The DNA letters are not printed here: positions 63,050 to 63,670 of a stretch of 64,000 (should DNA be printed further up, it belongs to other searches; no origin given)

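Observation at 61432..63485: EF-Tu domain-2-like beta-barrels embedded in secreted, SLH-anchored proteins lacking any GTPase domain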

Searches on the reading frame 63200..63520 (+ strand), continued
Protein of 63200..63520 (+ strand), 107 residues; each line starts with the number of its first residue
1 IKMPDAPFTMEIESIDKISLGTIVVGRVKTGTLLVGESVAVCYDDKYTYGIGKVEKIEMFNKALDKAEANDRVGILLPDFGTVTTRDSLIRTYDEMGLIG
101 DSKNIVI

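Call 78: search_protein_families(library=pfam, proteins=[P0176, P0241, P0203, P0154, P0182, P0143, P0137, P0232, P0142, P0184], max_evalue=0.001)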
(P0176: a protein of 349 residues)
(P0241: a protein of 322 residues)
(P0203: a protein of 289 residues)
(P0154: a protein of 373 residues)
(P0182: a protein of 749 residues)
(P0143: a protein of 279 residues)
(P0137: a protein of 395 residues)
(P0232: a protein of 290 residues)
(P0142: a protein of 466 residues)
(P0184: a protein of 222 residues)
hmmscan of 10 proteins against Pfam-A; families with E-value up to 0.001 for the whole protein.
P0176 (349 aa): 2 families
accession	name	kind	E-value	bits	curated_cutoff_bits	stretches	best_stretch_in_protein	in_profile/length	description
PF03143.23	GTP_EFTU_D3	-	1.7e-20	73.8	27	1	136-226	3-105/106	Elongation factor Tu C-terminal domain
PF03144.31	GTP_EFTU_D2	-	3.4e-16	59.9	30.3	1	62-130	1-73/73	Elongation factor Tu domain 2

P0241 (322 aa): 2 families
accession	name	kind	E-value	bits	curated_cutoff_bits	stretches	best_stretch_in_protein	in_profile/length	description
PF03143.23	GTP_EFTU_D3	-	4.8e-25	88.3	27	1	226-320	2-105/106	Elongation factor Tu C-terminal domain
PF03144.31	GTP_EFTU_D2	-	3.8e-11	43.7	30.3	1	150-220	1-72/73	Elongation factor Tu domain 2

P0203 (289 aa): 2 families
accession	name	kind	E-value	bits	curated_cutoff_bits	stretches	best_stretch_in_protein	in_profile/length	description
PF03143.23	GTP_EFTU_D3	-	1.4e-19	70.8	27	1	226-285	1-70/106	Elongation factor Tu C-terminal domain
PF03144.31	GTP_EFTU_D2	-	1.6e-19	70.5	30.3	1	152-222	1-73/73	Elongation factor Tu domain 2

P0154 (373 aa): 3 families
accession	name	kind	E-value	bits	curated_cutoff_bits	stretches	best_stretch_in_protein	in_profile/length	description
PF03144.31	GTP_EFTU_D2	-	4.2e-19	69.2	30.3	2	291-345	2-58/73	Elongation factor Tu domain 2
PF22042.2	EF-G_D2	-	1.4e-06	28.7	27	0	292-344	18-69/84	Elongation factor G domain 2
PF03143.23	GTP_EFTU_D3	-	5.2e-06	27.2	27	1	151-246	4-104/106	Elongation factor Tu C-terminal domain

P0182 (749 aa): 4 families
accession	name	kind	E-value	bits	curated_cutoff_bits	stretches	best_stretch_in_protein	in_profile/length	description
PF03143.23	GTP_EFTU_D3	-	1.1e-32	112.9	27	2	212-305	1-104/106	Elongation factor Tu C-terminal domain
PF03144.31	GTP_EFTU_D2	-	1.9e-26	92.7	30.3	2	139-208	1-73/73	Elongation factor Tu domain 2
PF00542.24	Ribosomal_L12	-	1e-23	83.9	25.9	2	42-107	1-64/67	Ribosomal protein L7/L12 C-terminal domain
PF14578.12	GTP_EFTU_D4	-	6.3e-06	26.5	23.8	0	133-196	11-73/86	Elongation factor Tu domain 4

P0143 (279 aa): 2 families
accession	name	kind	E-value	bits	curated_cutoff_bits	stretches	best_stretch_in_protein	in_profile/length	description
PF03144.31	GTP_EFTU_D2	-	3e-16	60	30.3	1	81-150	1-72/73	Elongation factor Tu domain 2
PF14578.12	GTP_EFTU_D4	-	0.00037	20.8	23.8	1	83-147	19-82/86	Elongation factor Tu domain 4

P0137 (395 aa): 3 families
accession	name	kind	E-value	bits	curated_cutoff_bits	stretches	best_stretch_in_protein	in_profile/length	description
PF03144.31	GTP_EFTU_D2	-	6.3e-30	103.9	30.3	2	89-159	1-73/73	Elongation factor Tu domain 2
PF00313.28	CSD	-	3.2e-18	65.8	27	1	315-392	2-65/66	'Cold-shock' DNA-binding domain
PF22042.2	EF-G_D2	-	3.3e-05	24.3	27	0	193-258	9-68/84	Elongation factor G domain 2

P0232 (290 aa): 2 families
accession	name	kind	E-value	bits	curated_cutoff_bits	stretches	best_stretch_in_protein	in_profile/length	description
PF03144.31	GTP_EFTU_D2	-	1.5e-17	64.2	30.3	2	91-160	1-72/73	Elongation factor Tu domain 2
PF22042.2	EF-G_D2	-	0.00014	22.3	27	0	88-145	13-69/84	Elongation factor G domain 2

P0142 (466 aa): 4 families
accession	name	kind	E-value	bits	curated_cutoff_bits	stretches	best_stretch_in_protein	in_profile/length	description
PF03144.31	GTP_EFTU_D2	-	5.1e-22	78.5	30.3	2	284-340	1-59/73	Elongation factor Tu domain 2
PF03143.23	GTP_EFTU_D3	-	1.2e-12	48.5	27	1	365-462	4-104/106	Elongation factor Tu C-terminal domain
PF22042.2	EF-G_D2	-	1.3e-08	35.2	27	0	281-338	13-69/84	Elongation factor G domain 2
PF16325.11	Peptidase_U32_C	-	0.00011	22.7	28.2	0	295-330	26-62/83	Peptidase family U32 C-terminal domain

P0184 (222 aa): 2 families
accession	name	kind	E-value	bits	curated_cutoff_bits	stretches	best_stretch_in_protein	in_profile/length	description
PF02368.24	Big_2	-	2.3e-22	79.1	22.8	1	33-111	1-79/79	Bacterial Ig-like domain (group 2)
PF03144.31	GTP_EFTU_D2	-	2.1e-18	67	30.3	1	147-216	2-73/73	Elongation factor Tu domain 2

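Call 80: find_homologous_proteins(query=P0192)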
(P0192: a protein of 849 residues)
Query P0192 (849 aa): 902 proteins with E <= 0.001 among 8000 candidates; the best 120 are listed.
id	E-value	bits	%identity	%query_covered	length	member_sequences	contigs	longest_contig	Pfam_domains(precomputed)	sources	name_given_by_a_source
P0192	0.0e+0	1901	100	100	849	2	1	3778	PF13573.13,PF13927.13,PF00395.26,PF03144.32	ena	-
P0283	0.0e+0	1407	74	100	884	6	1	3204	PF13573.13,PF13927.13,PF00395.26,PF03144.32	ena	-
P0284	0.0e+0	1364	73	100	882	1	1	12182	PF13573.13,PF13927.13,PF00395.26,PF03144.32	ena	-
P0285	3.1e-224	765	58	50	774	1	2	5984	PF07679.23,PF13573.13,PF13927.13,PF00395.26,PF03144.32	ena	-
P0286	1.9e-219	749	47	100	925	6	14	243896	PF07679.23,PF13573.13,PF13927.13,PF00395.26,PF03144.32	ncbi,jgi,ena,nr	ncbi:MAG: hypothetical protein E7583_04170 [Ruminococcaceae bacterium]|nr:hypothetical protein [Osci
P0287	1.0e-183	631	53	38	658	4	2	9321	PF13573.13,PF03143.24,PF13927.13,PF00395.26,PF03144.32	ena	-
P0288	6.1e-177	608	62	49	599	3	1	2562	PF13573.13,PF13927.13,PF00395.26,PF03144.32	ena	-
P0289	1.2e-169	584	54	61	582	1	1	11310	PF00395.26,PF03144.32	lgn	-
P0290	5.7e-168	579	54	61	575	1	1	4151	PF03143.24,PF00395.26,PF03144.32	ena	-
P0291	1.1e-167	578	54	61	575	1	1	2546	PF03143.24,PF00395.26,PF03144.32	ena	-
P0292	3.1e-167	576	63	37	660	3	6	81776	PF07679.23,PF13573.13,PF13927.13,PF00395.26,PF03144.32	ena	-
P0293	6.6e-166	572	54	61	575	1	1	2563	PF03143.24,PF00395.26,PF03144.32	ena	-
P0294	1.8e-165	570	55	61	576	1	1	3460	PF03143.24,PF00395.26,PF03144.32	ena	-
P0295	2.8e-158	547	52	62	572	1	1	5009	PF00395.26,PF03144.32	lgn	-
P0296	7.0e-157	542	56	58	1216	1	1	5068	PF20585.5,PF00395.26,PF03144.32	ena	-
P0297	1.3e-155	538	52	61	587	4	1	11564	PF03143.24,PF00395.26,PF03144.32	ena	-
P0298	1.1e-154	535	62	25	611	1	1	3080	PF03143.24,PF00395.26,PF03144.32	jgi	-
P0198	1.7e-154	534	62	24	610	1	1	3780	PF00395.26,PF03144.32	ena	-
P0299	2.7e-152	527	62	24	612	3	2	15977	PF03143.24,PF00395.26,PF03144.32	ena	-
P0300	4.1e-152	526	51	62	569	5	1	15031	PF03143.24,PF00395.26,PF03144.32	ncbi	-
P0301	4.3e-150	519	54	58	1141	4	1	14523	PF03143.24,PF20585.5,PF00395.26,PF03144.32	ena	-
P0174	1.1e-149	518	54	58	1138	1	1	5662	PF03143.24,PF07523.19,PF20585.5,PF00395.26,PF03144.32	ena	-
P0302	1.6e-144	501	62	24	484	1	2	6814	PF00395.26,PF03144.32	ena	-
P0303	3.5e-143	497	63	24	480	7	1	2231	PF03143.24,PF00395.26,PF03144.32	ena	-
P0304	6.3e-143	496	36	100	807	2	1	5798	PF13573.13,PF00395.26,PF03144.32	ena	-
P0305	2.0e-142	494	52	37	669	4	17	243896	PF07679.23,PF13573.13,PF03143.24,PF13927.13,PF00395.26,PF03144.32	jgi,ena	-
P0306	6.0e-142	493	62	24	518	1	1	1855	PF03143.24,PF00395.26,PF03144.32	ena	-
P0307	2.1e-141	491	53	49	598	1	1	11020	PF13573.13,PF13927.13,PF00395.26,PF03144.32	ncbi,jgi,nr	ncbi:MAG: hypothetical protein E7473_11205 [Ruminococcaceae bacterium]|nr:hypothetical protein [Osci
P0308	7.6e-141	489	62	24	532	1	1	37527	PF03143.24,PF00395.26,PF03144.32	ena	-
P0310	4.0e-139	483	53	52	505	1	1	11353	PF00395.26,PF03144.32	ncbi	-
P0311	2.3e-138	481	53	49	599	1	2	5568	PF13573.13,PF13927.13,PF00395.26,PF03144.32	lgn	-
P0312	6.3e-136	473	36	100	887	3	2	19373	PF13573.13,PF13927.13,PF00395.26,PF03144.32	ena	-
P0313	1.8e-135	471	53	24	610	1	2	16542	PF03143.24,PF00395.26,PF03144.32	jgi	-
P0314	8.3e-133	462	47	62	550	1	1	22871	PF03143.24,PF00395.26,PF03144.32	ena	-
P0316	2.8e-129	451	41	74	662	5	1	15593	PF13573.13,PF03143.24,PF13927.13,PF00395.26,PF03144.32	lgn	-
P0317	1.9e-127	445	59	24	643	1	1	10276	PF13573.13,PF00395.26,PF03144.32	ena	-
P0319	1.5e-123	432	49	49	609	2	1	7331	PF13573.13,PF00395.26,PF03144.32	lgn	-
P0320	8.9e-121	423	52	49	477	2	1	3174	PF00395.26,PF03144.32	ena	-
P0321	2.8e-120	421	47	37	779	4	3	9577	PF13573.13,PF13927.13,PF00395.26,PF03144.32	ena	-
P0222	1.0e-116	409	43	37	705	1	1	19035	PF13573.13,PF13927.13,PF00395.26,PF03144.32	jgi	-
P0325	8.3e-115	403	44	37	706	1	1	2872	PF13573.13,PF13927.13,PF00395.26,PF03144.32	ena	-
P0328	3.3e-113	398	60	24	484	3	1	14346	PF00395.26,PF03144.32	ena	-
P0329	8.0e-113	396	62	24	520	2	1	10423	PF13573.13,PF00395.26,PF03144.32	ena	-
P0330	1.9e-112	395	45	34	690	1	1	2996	PF13573.13,PF13927.13,PF00395.26,PF03144.32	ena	-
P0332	3.7e-110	387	41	62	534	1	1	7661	PF00395.26,PF03144.32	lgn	-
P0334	2.5e-108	381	57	33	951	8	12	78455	PF13573.13,PF13927.13,PF00395.26,PF03144.32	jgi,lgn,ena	-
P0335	5.4e-108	380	46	36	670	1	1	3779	PF13573.13,PF13927.13,PF00395.26,PF03144.32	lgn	-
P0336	1.4e-107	379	57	33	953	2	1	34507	PF13927.13,PF00395.26,PF03144.32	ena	-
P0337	3.3e-107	378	41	61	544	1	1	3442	PF00395.26,PF03144.32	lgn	-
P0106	4.0e-106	374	40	71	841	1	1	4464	PF13927.13,PF00395.26,PF03144.32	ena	-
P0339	1.1e-105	373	57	33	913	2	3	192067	PF13927.13,PF00395.26,PF03144.32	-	-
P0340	1.4e-105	372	39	71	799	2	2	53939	PF13927.13,PF00395.26,PF03144.32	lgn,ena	-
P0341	2.3e-105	372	41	61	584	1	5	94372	PF03143.24,PF00395.26,PF03144.32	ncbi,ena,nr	ncbi:MAG: S-layer homology domain-containing protein [Clostridia bacterium]|nr:S-layer homology doma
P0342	1.0e-104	369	57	33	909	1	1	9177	PF13573.13,PF13927.13,PF00395.26,PF03144.32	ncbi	-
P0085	1.4e-104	369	38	71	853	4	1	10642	PF13927.13,PF00395.26,PF03144.32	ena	-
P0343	6.6e-104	367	56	26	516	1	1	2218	PF00395.26,PF03144.32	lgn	-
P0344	9.9e-104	366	39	62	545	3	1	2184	PF00395.26,PF03144.32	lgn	-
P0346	2.4e-103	365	56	33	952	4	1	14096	PF13927.13,PF00395.26,PF03144.32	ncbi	-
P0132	4.1e-103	364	34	95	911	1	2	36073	PF13927.13,PF00395.26,PF03144.32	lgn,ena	-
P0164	8.8e-103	363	43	60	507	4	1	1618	PF00395.26,PF03144.32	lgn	-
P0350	5.7e-102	360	41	62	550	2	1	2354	PF00395.26,PF03144.32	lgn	-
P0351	1.7e-101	359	50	36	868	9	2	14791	PF13895.13,PF13573.13,PF13927.13,PF00395.26,PF03144.32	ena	-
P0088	2.4e-101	358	50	45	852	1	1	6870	PF13927.13,PF00395.26,PF03144.32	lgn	-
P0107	5.0e-101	357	36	78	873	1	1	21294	PF13573.13,PF13927.13,PF00395.26,PF03144.32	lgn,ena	-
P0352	1.0e-100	356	58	33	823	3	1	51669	PF13927.13,PF00395.26,PF03144.32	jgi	-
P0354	3.1e-100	355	41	62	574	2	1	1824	PF03143.24,PF00395.26,PF03144.32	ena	-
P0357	2.6e-99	352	42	59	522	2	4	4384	PF00395.26,PF03144.32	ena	-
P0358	3.2e-99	351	46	37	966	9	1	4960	PF13573.13,PF13927.13,PF00395.26,PF03144.32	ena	-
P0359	6.2e-99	350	39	62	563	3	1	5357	PF00395.26,PF03144.32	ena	-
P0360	8.8e-99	350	48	47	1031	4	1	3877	PF00395.26,PF03144.32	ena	-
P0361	1.2e-98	349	57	24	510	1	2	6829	PF00395.26,PF03144.32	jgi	-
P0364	3.7e-98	348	49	37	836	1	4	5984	PF13573.13,PF13927.13,PF00395.26,PF03144.32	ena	-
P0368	1.1e-97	346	41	62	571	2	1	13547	PF00395.26,PF03144.32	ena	-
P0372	3.2e-97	345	46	37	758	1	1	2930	PF13573.13,PF13927.13,PF00395.26,PF03144.32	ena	-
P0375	3.6e-96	341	38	61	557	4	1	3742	PF00395.26,PF03144.32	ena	-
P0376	8.2e-96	340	46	37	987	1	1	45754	PF13573.13,PF13927.13,PF00395.26,PF03144.32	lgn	-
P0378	2.9e-95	338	50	37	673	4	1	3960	PF13573.13,PF13927.13,PF00395.26,PF03144.32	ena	-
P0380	3.8e-95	338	38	61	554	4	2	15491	PF00395.26,PF03144.32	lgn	-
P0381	4.4e-95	338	38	61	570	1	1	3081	PF00395.26,PF03144.32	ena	-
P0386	7.1e-94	334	47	36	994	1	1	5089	PF13573.13,PF13927.13,PF00395.26,PF03144.32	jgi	-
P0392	5.8e-93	331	38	61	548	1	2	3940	PF00395.26,PF03144.32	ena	-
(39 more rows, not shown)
